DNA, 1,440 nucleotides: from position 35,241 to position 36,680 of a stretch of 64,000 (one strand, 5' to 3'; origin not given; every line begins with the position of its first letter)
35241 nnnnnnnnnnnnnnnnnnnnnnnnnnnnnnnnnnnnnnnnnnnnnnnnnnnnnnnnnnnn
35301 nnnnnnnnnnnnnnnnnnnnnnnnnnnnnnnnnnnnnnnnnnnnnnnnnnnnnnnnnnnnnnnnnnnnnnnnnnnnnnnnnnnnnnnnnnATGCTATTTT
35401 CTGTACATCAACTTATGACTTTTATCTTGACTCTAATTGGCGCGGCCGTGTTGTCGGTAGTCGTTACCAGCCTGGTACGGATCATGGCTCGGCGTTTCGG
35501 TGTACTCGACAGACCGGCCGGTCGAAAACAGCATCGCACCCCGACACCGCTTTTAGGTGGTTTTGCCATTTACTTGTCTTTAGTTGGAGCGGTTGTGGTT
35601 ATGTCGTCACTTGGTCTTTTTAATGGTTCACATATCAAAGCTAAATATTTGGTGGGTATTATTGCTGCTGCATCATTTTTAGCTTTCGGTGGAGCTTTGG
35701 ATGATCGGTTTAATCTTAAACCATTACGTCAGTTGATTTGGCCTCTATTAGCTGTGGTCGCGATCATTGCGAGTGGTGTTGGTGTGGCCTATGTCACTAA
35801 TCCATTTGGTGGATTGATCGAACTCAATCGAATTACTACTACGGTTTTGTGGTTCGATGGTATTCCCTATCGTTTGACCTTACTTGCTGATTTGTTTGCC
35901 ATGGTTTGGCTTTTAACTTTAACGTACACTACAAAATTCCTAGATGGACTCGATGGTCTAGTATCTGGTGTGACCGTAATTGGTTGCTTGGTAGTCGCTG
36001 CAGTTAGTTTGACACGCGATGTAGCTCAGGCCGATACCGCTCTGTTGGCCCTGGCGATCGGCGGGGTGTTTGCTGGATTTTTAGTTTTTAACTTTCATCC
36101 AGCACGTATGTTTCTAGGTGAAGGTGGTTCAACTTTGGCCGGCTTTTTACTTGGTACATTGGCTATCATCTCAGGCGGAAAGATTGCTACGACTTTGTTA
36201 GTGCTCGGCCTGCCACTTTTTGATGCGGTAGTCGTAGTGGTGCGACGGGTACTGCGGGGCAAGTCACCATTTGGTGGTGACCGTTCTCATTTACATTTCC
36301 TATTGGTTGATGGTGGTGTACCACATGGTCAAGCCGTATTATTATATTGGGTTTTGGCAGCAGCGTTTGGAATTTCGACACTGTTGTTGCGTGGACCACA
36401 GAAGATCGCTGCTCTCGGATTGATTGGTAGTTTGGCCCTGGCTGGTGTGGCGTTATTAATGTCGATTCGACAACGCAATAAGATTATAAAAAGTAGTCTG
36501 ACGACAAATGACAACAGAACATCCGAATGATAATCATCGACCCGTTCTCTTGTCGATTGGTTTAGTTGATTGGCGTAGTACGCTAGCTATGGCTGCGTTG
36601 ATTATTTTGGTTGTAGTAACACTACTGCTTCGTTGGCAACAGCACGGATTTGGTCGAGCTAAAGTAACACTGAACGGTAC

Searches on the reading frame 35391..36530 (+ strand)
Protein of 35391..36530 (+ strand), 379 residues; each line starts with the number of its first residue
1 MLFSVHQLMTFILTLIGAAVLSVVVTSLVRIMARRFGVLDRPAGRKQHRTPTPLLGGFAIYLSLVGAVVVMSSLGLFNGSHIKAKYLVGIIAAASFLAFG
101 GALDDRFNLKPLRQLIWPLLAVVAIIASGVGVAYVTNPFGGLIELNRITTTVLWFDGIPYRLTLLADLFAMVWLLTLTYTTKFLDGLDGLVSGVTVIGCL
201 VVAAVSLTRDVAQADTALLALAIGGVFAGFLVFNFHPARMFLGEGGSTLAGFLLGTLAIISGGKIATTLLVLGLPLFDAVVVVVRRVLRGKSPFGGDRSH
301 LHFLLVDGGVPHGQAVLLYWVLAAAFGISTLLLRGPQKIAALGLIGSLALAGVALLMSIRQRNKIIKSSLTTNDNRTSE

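Call 8: search_protein_families(library=pfam, proteins=[window:35391-36530:+], max_evalue=0.01)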
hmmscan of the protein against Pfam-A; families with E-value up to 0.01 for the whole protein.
window:35391-36530:+ (379 aa): 1 family
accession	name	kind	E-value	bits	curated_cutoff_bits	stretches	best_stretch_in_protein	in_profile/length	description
PF00953.26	Glycos_transf_4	-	1.6e-25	90.4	27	1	88-261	2-159/160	Glycosyl transferase family 4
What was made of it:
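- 35391..36530 (+): MraY/WecA-family (GT4) glycosyltransferase gene. It is the right neighbour in this window only. Pfam PF00953 (call 8).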

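Call 13: find_encoding_contigs(protein=window:35391-36530:+, flank=3000, max_places=6)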
Protein window:35391-36530:+ (379 aa): 15 contigs read that carry it; 6 places shown.
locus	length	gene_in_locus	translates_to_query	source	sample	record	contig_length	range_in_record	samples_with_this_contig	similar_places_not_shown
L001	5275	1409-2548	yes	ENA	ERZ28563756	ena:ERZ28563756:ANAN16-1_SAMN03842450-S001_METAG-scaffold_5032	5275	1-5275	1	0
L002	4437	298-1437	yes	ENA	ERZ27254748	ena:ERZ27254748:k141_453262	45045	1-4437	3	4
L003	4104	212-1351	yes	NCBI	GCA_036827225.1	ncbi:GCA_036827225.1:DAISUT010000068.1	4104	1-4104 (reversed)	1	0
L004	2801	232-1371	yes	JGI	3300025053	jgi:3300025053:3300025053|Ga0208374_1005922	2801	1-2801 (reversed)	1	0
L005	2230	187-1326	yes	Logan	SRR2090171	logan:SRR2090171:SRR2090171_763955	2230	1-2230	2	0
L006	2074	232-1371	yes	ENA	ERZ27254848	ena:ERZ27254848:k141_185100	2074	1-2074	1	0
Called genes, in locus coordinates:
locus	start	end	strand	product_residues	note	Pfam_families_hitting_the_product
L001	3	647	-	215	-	?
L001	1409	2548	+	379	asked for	PF00953:Glycos_transf_4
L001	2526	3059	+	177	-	PF02643:DUF192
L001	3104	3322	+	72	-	-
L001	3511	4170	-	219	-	PF21176:RecR_HhH, PF02132:RecR_ZnF, PF01751:Toprim (weak), PF13662:Toprim_4, PF21175:RecR_C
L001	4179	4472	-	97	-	PF02575:YbaB_DNA_bd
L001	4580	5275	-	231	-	?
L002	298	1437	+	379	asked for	PF00953:Glycos_transf_4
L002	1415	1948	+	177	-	PF02643:DUF192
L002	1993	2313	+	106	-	PF00829:Ribosomal_L21p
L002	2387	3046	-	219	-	PF21176:RecR_HhH, PF02132:RecR_ZnF, PF01751:Toprim (weak), PF13662:Toprim_4, PF21175:RecR_C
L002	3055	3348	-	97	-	PF02575:YbaB_DNA_bd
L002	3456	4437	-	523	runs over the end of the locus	PF00772:DnaB, PF13481:AAA_25, PF03796:DnaB_C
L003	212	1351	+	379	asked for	PF00953:Glycos_transf_4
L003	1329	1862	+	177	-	PF02643:DUF192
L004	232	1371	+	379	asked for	PF00953:Glycos_transf_4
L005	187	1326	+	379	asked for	PF00953:Glycos_transf_4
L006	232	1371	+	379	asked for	PF00953:Glycos_transf_4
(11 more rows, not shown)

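Call 14: find_homologous_proteins(query=window:35391-36530:+, max_evalue=1e-20)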
Query window:35391-36530:+ (379 aa): 2687 proteins with E <= 1e-20 among 8000 candidates; the best 120 are listed.
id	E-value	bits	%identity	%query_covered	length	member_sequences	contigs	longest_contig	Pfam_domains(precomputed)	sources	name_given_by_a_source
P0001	6.5e-231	784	99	100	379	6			PF00953.27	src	-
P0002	6.9e-188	642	86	94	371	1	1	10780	PF00953.27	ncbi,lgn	ncbi:MAG: MraY family glycosyltransferase [bacterium]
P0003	3.7e-146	505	70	88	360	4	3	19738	PF00953.27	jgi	jgi:UDP-GlcNAc:undecaprenyl-phosphate GlcNAc-1-phosphate transferase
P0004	5.6e-146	505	68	94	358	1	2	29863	PF00953.27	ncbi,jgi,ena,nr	ncbi:undecaprenyl/decaprenyl-phosphate alpha-N-acetylglucosaminyl 1-phosphate transferase [Patesciba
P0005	1.6e-145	503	66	94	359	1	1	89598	PF00953.27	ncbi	ncbi:MAG: MraY family glycosyltransferase [Patescibacteria group bacterium]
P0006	1.7e-144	500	67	94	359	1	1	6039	PF00953.27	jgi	-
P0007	1.4e-138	480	65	94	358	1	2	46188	PF00953.27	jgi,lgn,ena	jgi:UDP-GlcNAc:undecaprenyl-phosphate GlcNAc-1-phosphate transferase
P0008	9.2e-128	445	67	84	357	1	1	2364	PF00953.27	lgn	-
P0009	1.2e-127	444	59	95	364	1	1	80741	PF00953.27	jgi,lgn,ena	-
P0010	3.7e-127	443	60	94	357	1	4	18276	PF00953.27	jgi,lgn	jgi:UDP-GlcNAc:undecaprenyl-phosphate GlcNAc-1-phosphate transferase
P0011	6.4e-127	442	71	78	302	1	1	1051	PF00953.27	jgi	jgi:UDP-GlcNAc:undecaprenyl-phosphate GlcNAc-1-phosphate transferase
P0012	1.5e-126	441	62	86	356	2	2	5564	PF00953.27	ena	-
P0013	3.4e-125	436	63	88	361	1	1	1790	PF00953.27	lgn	-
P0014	9.6e-125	435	60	94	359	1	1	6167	PF00953.27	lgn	-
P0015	1.0e-124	435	64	87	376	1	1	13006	PF00953.27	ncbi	-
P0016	1.7e-124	434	59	97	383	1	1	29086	PF00953.27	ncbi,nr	ncbi:MAG: MraY family glycosyltransferase [Patescibacteria group bacterium]|nr:MraY family glycosylt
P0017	2.6e-124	433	62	90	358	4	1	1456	PF00953.27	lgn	-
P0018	6.2e-124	432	61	91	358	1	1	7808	PF00953.27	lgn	-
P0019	9.3e-124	431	59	94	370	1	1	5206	PF00953.27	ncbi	ncbi:glycosyltransferase family 4 protein [Patescibacteria group bacterium]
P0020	3.9e-123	429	59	95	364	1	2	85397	PF00953.27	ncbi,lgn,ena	-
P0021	5.7e-123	429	58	94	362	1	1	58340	PF00953.27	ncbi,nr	ncbi:MAG: MraY family glycosyltransferase [Patescibacteria group bacterium]|nr:MraY family glycosylt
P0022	8.9e-123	428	62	87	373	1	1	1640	PF00953.27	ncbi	-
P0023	1.1e-122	428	61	93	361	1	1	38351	PF00953.27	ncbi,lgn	-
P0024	1.3e-122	428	59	90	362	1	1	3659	PF00953.27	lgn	-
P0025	2.3e-122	427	60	94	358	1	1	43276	PF00953.27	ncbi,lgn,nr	ncbi:undecaprenyl/decaprenyl-phosphate alpha-N-acetylglucosaminyl 1-phosphate transferase [Candidatu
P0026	2.3e-122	427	60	87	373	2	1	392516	PF00953.27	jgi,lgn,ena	-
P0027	2.6e-122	427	57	98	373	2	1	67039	PF00953.27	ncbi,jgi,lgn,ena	ncbi:MAG: MraY family glycosyltransferase [Patescibacteria group bacterium]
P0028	2.8e-122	427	59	93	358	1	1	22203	PF00953.27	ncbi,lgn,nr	ncbi:undecaprenyl/decaprenyl-phosphate alpha-N-acetylglucosaminyl 1-phosphate transferase [Candidatu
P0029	4.4e-122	426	60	93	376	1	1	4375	PF00953.27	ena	-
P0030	5.2e-122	426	63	84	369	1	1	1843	PF00953.27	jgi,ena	-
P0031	8.2e-122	425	60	93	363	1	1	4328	PF00953.27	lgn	-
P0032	8.3e-122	425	58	93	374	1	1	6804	PF00953.27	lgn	-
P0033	1.6e-121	424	58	91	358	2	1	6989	PF00953.27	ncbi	-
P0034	1.7e-121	424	58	93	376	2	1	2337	PF00953.27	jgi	jgi:UDP-GlcNAc:undecaprenyl-phosphate/decaprenyl-phosphate GlcNAc-1-phosphate transferase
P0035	2.7e-121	423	60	85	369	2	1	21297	PF00953.27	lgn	-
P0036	4.3e-121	423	59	94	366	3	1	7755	PF00953.27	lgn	-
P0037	1.8e-120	421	60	84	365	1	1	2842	PF00953.27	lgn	-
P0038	3.2e-120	420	57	94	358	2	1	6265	PF00953.27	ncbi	-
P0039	3.3e-120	420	60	89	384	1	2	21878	PF00953.27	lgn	-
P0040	3.6e-120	420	60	89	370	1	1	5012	PF00953.27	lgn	-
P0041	5.5e-120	419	61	84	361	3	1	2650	PF00953.27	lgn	-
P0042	5.5e-120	419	59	93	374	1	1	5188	PF00953.27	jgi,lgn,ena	-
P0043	7.3e-120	419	58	94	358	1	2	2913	PF00953.27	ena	-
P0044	8.9e-120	418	58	94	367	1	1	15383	PF00953.27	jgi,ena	-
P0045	1.9e-119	417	58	93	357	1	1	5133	PF00953.27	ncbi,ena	-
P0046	2.6e-119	417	60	87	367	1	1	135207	PF00953.27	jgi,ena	-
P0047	2.8e-119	417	61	84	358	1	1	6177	PF00953.27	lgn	-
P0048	3.6e-119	416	57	92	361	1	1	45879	PF00953.27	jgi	jgi:UDP-GlcNAc:undecaprenyl-phosphate GlcNAc-1-phosphate transferase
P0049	5.9e-119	416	59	92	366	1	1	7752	PF00953.27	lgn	-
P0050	6.1e-119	416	64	81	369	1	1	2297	PF00953.27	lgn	-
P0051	1.1e-118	415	59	90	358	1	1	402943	PF00953.27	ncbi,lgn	-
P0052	1.1e-118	415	58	93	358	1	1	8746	PF00953.27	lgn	-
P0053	1.6e-118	414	61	88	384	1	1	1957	PF00953.27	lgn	-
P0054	3.4e-118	413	62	83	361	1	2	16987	PF00953.27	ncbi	-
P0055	4.5e-118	413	60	89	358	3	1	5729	PF00953.27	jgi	-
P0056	6.0e-118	412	59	94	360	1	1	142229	PF00953.27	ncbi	-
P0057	7.2e-118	412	60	84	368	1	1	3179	PF00953.27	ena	-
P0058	7.5e-118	412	62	84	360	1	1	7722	PF00953.27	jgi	jgi:UDP-GlcNAc:undecaprenyl-phosphate GlcNAc-1-phosphate transferase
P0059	2.2e-117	411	58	94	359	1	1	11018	PF00953.27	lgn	-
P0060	4.0e-117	410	58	90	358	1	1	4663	PF00953.27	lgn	-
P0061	7.2e-117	409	57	92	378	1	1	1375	PF00953.27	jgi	-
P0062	7.4e-117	409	58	94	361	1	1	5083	PF00953.27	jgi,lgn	jgi:UDP-GlcNAc:undecaprenyl-phosphate GlcNAc-1-phosphate transferase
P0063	7.8e-117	409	60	90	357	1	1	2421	PF00953.27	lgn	-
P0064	1.5e-116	408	60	85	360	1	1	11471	PF00953.27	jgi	jgi:UDP-GlcNAc:undecaprenyl-phosphate GlcNAc-1-phosphate transferase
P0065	1.5e-116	408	60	88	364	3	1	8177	PF00953.27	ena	-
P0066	1.8e-116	407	57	91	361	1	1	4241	PF00953.27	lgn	-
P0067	2.0e-116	407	58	94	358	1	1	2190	PF00953.27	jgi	jgi:UDP-GlcNAc:undecaprenyl-phosphate GlcNAc-1-phosphate transferase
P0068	3.6e-116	406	57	94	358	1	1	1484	PF00953.27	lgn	-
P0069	4.8e-116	406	60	84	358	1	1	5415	PF00953.27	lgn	-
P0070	5.2e-116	406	59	89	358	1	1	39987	PF00953.27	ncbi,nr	ncbi:MAG TPA: MraY family glycosyltransferase [Candidatus Binatia bacterium]|nr:MraY family glycosyl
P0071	5.5e-116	406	58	92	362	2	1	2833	PF00953.27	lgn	-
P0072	1.0e-115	405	57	92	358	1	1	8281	PF00953.27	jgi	-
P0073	2.0e-115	404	63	82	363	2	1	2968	PF00953.27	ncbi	-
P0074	3.5e-115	403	57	90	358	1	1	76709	PF00953.27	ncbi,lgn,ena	-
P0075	3.9e-115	403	57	92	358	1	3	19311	PF00953.27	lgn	-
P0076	5.7e-115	403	58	89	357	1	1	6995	PF00953.27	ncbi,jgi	ncbi:MAG: hypothetical protein RL272_1086 [Candidatus Parcubacteria bacterium]|jgi:UDP-GlcNAc:undeca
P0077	1.1e-114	402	57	94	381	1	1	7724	PF00953.27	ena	-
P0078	2.7e-114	400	57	91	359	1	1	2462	PF00953.27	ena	-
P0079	1.1e-113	398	57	94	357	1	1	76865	PF00953.27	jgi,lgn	jgi:UDP-GlcNAc:undecaprenyl-phosphate GlcNAc-1-phosphate transferase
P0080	1.5e-113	398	56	91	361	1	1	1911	PF00953.27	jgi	jgi:UDP-GlcNAc:undecaprenyl-phosphate GlcNAc-1-phosphate transferase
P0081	2.8e-113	397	57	90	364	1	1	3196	PF00953.27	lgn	-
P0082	5.7e-113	396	60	84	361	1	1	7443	PF00953.27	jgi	jgi:UDP-GlcNAc:undecaprenyl-phosphate GlcNAc-1-phosphate transferase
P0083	1.4e-112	395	58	89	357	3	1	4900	PF00953.27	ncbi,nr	ncbi:MAG TPA: MraY family glycosyltransferase [Patescibacteria group bacterium]|nr:MraY family glyco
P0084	1.7e-112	394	57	90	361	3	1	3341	PF00953.27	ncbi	-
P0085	2.4e-112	394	56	93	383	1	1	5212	PF00953.27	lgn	-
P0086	3.5e-110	387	58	86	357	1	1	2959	PF00953.27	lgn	-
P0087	1.2e-109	385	53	96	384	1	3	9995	PF00953.27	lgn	-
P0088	1.4e-109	385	56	88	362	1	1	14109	PF00953.27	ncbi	-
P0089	2.6e-108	381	58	87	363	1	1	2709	PF00953.27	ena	-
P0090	1.6e-106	375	56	83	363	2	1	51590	PF00953.27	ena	-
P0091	3.9e-106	373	55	88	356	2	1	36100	PF00953.27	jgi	jgi:UDP-GlcNAc:undecaprenyl-phosphate GlcNAc-1-phosphate transferase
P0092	9.4e-106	372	54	86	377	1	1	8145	PF00953.27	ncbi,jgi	ncbi:MAG: hypothetical protein RLZZ324_506 [Candidatus Parcubacteria bacterium]|jgi:UDP-GlcNAc:undec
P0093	4.7e-105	370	54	87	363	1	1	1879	PF00953.27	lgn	-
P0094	5.5e-105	370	55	85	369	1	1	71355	PF00953.27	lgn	-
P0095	5.5e-105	370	53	91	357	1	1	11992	PF00953.27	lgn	-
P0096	3.1e-104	367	64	72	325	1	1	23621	PF00953.27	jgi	jgi:UDP-GlcNAc:undecaprenyl-phosphate GlcNAc-1-phosphate transferase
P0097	3.4e-104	367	54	90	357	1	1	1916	PF00953.27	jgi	jgi:UDP-GlcNAc:undecaprenyl-phosphate GlcNAc-1-phosphate transferase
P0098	4.5e-103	363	54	92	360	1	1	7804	PF00953.27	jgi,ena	-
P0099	7.9e-103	363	54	89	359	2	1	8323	PF00953.27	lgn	-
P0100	1.5e-102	362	53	89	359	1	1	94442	PF00953.27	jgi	jgi:UDP-GlcNAc:undecaprenyl-phosphate GlcNAc-1-phosphate transferase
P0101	2.5e-102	361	52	89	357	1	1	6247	PF00953.27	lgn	-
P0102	3.3e-102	361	64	69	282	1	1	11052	PF00953.27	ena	-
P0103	9.6e-101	356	49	96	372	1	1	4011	PF00953.27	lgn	-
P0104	2.6e-100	354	50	91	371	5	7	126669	PF00953.27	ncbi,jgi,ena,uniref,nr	ncbi:MAG: hypothetical protein A2898_00275 [Candidatus Kerfeldbacteria bacterium RIFCSPLOWO2_01_FULL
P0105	5.7e-100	353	50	96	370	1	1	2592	PF00953.27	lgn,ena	-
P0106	8.8e-100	353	54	84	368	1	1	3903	PF00953.27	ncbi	-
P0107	1.6e-99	352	52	93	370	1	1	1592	PF00953.27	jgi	jgi:UDP-GlcNAc:undecaprenyl-phosphate GlcNAc-1-phosphate transferase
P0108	1.9e-99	351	49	95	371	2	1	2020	PF00953.27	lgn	-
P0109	3.0e-99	351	49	95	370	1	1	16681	PF00953.27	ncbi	-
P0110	3.5e-99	351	50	96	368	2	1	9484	PF00953.27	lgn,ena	-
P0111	5.1e-99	350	47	96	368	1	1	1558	PF00953.27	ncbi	-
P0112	5.7e-99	350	51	92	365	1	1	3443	PF00953.27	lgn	-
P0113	7.3e-99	350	49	97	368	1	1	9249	PF00953.27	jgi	-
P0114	8.7e-99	349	48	94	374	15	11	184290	PF00953.27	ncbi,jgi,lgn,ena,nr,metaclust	ncbi:hypothetical protein A2555_01455 [Candidatus Falkowbacteria bacterium RIFOXYD2_FULL_39_16]|nr:M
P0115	9.6e-99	349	53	89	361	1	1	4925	PF00953.27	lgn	-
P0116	1.7e-98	348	52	88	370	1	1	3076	PF00953.27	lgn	-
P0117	4.2e-98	347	48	93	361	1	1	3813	PF00953.27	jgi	-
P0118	5.0e-98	347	46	95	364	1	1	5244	PF00953.27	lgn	-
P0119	5.1e-98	347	48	94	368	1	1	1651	PF00953.27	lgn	-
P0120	5.5e-98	347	47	94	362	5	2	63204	PF00953.27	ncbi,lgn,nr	ncbi:MAG: hypothetical protein GWN16_01195 [Calditrichae bacterium]|nr:hypothetical protein [Calditr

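Call 15: find_encoding_contigs(protein=P0002, flank=3000, max_places=2)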
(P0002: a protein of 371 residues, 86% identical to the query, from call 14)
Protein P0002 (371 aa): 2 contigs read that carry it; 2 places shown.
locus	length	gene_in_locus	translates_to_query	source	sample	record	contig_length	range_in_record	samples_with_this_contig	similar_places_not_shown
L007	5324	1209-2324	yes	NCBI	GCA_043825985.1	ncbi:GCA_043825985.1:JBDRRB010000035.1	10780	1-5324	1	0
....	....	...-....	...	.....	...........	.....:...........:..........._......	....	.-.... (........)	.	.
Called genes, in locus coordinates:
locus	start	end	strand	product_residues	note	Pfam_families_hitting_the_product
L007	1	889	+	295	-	?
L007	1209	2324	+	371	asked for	PF00953:Glycos_transf_4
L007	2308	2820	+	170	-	PF02643:DUF192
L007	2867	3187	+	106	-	PF00829:Ribosomal_L21p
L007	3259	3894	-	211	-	PF21176:RecR_HhH, PF02132:RecR_ZnF, PF01751:Toprim (weak), PF13662:Toprim_4, PF21175:RecR_C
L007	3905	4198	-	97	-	PF02575:YbaB_DNA_bd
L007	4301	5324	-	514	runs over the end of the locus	PF00772:DnaB, PF13481:AAA_25, PF03796:DnaB_C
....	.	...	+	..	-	?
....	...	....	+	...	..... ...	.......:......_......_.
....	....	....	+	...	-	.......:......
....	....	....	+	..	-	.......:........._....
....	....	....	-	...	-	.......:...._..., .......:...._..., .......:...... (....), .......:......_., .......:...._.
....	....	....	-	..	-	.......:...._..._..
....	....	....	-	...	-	?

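Call 16: find_encoding_contigs(protein=P0003, flank=3000, max_places=2)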
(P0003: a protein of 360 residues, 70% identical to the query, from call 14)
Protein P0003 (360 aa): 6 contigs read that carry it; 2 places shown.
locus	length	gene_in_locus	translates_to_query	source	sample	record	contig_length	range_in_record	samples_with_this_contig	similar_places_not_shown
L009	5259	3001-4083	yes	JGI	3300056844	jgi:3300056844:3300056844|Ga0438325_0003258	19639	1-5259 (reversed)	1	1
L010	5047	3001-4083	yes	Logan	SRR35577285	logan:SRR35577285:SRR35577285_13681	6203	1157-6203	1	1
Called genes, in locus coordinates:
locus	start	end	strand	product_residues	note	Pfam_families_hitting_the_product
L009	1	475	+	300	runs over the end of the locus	PF01795:Methyltransf_5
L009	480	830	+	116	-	-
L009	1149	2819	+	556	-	-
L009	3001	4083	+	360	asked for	PF00953:Glycos_transf_4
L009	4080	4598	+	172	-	PF02643:DUF192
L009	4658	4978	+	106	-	PF00829:Ribosomal_L21p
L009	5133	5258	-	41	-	?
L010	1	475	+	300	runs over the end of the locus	PF01795:Methyltransf_5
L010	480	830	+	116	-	-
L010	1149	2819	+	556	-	-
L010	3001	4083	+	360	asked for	PF00953:Glycos_transf_4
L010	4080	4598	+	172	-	PF02643:DUF192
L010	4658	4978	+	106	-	PF00829:Ribosomal_L21p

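Call 17: find_encoding_contigs(protein=P0004, flank=3000, max_places=2)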
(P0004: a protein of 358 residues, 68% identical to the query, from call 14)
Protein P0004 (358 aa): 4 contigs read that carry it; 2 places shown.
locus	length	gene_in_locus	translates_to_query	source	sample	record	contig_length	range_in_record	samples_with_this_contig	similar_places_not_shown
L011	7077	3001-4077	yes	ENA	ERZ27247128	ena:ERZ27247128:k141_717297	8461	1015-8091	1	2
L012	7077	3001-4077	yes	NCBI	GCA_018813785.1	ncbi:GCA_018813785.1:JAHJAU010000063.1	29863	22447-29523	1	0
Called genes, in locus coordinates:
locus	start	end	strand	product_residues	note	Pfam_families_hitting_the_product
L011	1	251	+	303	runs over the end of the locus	PF01795:Methyltransf_5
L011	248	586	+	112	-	-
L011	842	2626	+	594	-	-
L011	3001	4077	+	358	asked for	PF00953:Glycos_transf_4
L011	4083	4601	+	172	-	PF02643:DUF192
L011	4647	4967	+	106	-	PF00829:Ribosomal_L21p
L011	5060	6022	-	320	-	PF01699:Na_Ca_ex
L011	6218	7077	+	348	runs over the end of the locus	-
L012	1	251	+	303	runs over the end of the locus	PF01795:Methyltransf_5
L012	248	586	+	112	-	-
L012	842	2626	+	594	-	-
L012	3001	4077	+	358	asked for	PF00953:Glycos_transf_4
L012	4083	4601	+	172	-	PF02643:DUF192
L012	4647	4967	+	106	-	PF00829:Ribosomal_L21p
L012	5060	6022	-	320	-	PF01699:Na_Ca_ex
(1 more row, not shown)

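Call 18: find_encoding_contigs(protein=P0005, flank=3000, max_places=2)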
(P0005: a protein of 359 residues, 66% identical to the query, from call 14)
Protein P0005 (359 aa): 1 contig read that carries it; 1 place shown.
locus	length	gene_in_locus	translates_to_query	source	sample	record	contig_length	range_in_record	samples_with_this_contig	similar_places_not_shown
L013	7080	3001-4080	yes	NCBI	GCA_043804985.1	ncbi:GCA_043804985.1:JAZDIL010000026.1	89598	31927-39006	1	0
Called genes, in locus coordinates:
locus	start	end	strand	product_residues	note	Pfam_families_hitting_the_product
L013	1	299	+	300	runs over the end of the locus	PF01795:Methyltransf_5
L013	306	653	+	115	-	-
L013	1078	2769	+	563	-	-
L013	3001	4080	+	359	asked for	PF00953:Glycos_transf_4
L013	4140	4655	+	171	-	PF02643:DUF192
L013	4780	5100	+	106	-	PF00829:Ribosomal_L21p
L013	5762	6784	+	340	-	-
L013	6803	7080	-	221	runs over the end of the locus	PF21176:RecR_HhH, PF02132:RecR_ZnF, PF01751:Toprim, PF13662:Toprim_4, PF21175:RecR_C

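Call 53: search_protein_families(library=pfam, proteins=[L007:2-889:+], max_evalue=0.01)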
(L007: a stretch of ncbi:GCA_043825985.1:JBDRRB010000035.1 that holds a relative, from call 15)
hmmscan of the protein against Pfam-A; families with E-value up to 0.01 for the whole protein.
L007:2-889:+ (295 aa): 0 families
